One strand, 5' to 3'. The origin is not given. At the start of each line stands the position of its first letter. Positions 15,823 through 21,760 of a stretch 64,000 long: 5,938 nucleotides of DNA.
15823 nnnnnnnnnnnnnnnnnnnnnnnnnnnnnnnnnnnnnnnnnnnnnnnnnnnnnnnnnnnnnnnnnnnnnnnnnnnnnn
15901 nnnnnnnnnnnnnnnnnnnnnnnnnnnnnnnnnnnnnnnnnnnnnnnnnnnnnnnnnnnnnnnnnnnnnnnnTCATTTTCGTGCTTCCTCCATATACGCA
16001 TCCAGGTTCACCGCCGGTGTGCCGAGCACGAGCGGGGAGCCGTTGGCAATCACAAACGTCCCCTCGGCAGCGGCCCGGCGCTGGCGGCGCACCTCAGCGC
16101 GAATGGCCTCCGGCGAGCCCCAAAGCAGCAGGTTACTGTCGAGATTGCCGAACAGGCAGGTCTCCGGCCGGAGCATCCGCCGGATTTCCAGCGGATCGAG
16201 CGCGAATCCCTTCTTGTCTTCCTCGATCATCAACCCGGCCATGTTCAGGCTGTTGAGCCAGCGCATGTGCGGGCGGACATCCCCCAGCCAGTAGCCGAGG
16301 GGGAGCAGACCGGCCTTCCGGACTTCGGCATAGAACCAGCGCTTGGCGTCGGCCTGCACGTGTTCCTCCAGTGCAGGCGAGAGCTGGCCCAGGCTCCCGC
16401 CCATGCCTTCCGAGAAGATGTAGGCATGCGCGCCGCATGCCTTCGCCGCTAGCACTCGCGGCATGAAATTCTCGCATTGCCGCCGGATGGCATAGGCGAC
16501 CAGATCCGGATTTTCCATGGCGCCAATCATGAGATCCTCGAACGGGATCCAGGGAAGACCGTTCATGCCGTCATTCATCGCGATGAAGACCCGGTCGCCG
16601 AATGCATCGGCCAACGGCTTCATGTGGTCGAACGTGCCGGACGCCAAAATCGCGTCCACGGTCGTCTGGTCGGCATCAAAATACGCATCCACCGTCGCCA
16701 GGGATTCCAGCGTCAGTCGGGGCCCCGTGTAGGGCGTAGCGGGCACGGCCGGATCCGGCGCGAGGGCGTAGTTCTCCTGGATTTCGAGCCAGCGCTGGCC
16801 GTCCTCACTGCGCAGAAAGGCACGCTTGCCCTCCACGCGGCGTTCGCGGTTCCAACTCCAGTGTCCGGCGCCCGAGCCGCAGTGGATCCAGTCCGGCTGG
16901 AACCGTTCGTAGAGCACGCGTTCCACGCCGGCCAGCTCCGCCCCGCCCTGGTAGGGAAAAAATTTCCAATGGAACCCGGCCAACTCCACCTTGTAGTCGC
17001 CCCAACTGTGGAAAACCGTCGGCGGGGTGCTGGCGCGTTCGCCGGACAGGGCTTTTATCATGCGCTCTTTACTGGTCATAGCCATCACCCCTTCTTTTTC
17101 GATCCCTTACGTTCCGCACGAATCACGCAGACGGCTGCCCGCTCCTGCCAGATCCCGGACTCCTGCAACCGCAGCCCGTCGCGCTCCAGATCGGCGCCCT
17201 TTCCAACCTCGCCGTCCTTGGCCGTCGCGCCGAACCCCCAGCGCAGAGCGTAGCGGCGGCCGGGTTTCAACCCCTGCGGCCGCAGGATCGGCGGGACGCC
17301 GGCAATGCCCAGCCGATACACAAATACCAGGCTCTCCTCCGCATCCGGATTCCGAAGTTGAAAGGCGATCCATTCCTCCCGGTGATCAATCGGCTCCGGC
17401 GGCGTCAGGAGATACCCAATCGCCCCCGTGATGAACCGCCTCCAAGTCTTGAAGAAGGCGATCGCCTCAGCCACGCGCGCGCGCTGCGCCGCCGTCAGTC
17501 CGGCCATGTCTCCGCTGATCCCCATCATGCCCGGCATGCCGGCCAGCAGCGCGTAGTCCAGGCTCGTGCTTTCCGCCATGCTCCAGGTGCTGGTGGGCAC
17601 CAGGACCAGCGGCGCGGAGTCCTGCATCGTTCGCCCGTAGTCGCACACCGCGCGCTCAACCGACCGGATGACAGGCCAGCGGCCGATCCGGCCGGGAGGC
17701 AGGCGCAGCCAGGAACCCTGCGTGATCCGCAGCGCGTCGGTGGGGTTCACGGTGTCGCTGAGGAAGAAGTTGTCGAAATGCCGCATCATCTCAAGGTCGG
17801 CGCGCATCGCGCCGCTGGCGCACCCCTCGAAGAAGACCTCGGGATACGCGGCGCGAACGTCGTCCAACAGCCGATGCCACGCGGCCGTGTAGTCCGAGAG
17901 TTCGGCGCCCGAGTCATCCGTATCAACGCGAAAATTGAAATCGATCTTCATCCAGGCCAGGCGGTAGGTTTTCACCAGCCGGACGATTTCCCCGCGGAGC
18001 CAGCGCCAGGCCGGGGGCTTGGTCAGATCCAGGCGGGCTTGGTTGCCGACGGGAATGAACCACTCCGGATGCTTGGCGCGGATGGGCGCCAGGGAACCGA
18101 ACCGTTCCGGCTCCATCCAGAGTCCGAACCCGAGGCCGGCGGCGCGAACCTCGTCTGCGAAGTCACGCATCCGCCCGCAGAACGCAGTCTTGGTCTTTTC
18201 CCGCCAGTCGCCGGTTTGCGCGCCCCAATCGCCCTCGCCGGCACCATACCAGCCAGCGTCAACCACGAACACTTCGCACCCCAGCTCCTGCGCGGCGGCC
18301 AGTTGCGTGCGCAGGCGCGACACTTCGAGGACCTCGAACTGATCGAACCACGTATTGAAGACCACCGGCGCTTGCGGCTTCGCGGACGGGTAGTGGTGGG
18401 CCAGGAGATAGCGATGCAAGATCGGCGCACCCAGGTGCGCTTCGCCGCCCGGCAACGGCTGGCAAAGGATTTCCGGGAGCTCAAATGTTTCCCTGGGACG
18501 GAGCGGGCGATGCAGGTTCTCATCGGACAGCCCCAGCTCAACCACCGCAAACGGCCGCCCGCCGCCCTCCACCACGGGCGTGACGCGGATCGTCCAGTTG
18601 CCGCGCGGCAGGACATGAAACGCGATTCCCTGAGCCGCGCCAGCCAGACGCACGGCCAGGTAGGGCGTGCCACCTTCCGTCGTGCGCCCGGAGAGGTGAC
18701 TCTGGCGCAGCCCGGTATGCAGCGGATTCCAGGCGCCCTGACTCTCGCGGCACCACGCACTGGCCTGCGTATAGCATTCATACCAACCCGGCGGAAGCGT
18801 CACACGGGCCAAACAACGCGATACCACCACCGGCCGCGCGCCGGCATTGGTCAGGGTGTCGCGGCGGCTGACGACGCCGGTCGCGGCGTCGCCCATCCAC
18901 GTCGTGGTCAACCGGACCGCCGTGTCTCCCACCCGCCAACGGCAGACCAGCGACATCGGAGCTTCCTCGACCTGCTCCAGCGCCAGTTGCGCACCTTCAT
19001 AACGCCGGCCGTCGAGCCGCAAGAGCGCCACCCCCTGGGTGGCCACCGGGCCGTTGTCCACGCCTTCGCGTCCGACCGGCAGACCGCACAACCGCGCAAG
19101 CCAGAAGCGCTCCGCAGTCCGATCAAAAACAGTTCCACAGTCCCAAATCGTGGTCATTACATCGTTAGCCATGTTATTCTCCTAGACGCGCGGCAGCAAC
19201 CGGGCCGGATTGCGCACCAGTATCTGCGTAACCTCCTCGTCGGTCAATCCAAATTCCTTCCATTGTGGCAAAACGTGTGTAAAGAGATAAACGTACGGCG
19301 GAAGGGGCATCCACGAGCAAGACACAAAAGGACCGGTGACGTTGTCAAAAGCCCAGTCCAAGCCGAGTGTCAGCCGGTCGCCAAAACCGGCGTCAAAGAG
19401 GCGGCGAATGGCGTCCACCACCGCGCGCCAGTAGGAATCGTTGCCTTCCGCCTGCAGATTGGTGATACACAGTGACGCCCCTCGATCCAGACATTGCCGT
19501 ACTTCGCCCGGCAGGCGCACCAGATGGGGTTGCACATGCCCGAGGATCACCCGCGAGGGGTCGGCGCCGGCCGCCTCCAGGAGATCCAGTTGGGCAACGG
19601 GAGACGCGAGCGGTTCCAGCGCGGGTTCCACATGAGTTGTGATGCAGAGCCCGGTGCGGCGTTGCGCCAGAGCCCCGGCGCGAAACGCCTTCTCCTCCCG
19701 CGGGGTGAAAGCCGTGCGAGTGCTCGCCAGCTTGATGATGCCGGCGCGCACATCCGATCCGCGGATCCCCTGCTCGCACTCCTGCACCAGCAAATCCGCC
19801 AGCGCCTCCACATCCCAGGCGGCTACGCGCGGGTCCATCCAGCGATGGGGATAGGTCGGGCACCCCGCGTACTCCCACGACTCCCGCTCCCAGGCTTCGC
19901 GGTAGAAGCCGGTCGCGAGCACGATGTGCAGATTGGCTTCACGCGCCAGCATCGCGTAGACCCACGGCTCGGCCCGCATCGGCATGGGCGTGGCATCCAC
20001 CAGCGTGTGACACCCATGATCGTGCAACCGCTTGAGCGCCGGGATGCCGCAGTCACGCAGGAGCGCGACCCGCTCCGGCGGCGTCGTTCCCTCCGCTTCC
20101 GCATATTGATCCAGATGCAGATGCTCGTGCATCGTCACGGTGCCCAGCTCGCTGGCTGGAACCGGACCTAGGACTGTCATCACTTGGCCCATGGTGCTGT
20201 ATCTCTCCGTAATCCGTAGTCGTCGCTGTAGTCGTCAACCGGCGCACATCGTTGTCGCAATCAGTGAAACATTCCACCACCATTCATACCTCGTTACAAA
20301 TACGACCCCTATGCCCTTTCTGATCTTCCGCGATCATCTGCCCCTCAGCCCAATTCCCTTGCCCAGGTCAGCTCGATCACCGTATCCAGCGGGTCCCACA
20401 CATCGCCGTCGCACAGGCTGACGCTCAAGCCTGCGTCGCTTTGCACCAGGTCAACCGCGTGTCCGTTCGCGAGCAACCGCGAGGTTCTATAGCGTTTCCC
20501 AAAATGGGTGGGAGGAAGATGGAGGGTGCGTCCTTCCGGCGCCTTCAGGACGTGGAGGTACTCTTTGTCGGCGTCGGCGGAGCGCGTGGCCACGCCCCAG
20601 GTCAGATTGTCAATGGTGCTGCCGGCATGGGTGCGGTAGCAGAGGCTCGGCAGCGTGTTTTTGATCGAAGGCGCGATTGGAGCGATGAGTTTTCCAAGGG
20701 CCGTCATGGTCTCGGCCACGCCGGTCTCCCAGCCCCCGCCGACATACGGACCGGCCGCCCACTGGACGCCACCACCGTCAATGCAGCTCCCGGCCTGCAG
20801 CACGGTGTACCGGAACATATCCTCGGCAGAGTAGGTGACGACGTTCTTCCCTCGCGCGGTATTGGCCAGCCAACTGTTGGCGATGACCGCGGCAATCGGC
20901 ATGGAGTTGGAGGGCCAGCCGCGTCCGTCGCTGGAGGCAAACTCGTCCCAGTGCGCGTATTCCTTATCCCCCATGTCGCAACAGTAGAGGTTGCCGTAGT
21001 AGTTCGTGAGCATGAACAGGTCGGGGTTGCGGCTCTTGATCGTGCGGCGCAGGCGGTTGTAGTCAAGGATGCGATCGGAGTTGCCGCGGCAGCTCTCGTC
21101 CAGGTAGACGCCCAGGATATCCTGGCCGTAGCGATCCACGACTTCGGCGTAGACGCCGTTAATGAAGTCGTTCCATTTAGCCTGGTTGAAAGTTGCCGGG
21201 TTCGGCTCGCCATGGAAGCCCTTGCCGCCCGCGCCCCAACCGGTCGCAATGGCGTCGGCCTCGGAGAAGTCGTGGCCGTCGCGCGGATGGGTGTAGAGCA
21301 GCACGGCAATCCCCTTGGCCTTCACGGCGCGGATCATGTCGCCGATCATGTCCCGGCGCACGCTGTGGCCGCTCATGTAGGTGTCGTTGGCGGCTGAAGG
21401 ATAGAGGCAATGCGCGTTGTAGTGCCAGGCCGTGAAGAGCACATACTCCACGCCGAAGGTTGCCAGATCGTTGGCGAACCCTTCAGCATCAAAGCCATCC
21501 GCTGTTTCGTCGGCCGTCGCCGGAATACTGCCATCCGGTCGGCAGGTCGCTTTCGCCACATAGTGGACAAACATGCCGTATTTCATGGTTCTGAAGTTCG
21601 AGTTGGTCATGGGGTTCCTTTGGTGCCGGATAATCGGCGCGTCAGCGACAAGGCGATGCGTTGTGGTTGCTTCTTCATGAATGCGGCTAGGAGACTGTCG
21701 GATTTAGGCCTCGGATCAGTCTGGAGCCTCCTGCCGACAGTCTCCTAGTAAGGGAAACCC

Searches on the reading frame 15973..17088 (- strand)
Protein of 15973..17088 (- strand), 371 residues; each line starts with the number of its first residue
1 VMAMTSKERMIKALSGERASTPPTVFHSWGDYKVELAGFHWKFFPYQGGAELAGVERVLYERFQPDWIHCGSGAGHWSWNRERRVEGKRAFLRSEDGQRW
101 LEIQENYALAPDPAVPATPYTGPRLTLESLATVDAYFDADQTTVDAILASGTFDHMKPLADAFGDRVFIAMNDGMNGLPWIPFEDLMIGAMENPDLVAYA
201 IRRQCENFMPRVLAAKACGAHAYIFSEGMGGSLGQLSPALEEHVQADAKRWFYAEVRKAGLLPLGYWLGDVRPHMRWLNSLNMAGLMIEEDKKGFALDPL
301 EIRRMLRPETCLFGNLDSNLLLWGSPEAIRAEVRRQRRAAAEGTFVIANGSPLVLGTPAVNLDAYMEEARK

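Call 31: search_protein_families(library=pfam, proteins=[window:15973-17088:-], max_evalue=0.001)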
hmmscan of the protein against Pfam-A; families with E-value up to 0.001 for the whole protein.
window:15973-17088:- (371 aa): 1 family
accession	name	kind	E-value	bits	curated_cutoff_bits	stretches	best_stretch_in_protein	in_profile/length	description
PF01208.23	URO-D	-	5.3e-12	45.8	23.9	1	184-371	163-345/346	Uroporphyrinogen decarboxylase (URO-D)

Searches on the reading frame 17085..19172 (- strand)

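Call 31: search_protein_families(library=pfam, proteins=[window:17085-19172:-], max_evalue=0.001)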
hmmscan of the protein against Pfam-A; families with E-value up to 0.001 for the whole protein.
window:17085-19172:- (695 aa): 3 families
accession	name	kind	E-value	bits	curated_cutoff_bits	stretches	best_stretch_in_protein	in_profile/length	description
PF02065.24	Melibiase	-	2.7e-39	135.6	27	1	263-581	36-344/347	Melibiase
PF16875.11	Glyco_hydro_36N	-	3.6e-06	27.1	27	1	85-178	111-206/253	Glycosyl hydrolase family 36 N-terminal domain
PF16874.11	Glyco_hydro_36C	-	5.2e-06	27.3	27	1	601-676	1-71/77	Glycosyl hydrolase family 36 C-terminal domain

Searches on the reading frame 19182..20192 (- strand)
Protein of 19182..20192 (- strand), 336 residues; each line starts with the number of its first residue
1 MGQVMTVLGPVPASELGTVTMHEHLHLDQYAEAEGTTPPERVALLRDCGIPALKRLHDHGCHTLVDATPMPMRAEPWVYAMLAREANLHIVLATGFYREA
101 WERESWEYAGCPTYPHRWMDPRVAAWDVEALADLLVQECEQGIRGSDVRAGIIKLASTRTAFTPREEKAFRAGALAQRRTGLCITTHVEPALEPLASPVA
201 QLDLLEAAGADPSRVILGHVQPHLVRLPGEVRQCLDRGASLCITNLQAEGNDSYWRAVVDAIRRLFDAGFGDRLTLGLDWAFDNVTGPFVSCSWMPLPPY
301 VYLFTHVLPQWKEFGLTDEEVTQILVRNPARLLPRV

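Call 31: search_protein_families(library=pfam, proteins=[window:19182-20192:-], max_evalue=0.001)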
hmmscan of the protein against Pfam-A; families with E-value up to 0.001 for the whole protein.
window:19182-20192:- (336 aa): 2 families
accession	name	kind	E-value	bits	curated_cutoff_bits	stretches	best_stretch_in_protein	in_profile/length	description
PF02126.24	PTE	-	6.7e-43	147.7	22.4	1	13-333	3-297/298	Phosphotriesterase family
PF04909.20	Amidohydro_2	-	0.00024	21.4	26.4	1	257-334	224-288/289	Amidohydrolase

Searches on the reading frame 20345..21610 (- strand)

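Call 9: search_protein_families(library=pfam, proteins=[window:20345-21610:-], max_evalue=0.001)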
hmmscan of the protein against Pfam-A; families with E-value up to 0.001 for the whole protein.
window:20345-21610:- (421 aa): 1 family
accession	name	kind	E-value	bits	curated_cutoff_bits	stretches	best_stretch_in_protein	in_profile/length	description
PF01120.23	Alpha_L_fucos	-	2.3e-14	54.1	25.2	1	36-197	90-239/345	Alpha-L-fucosidase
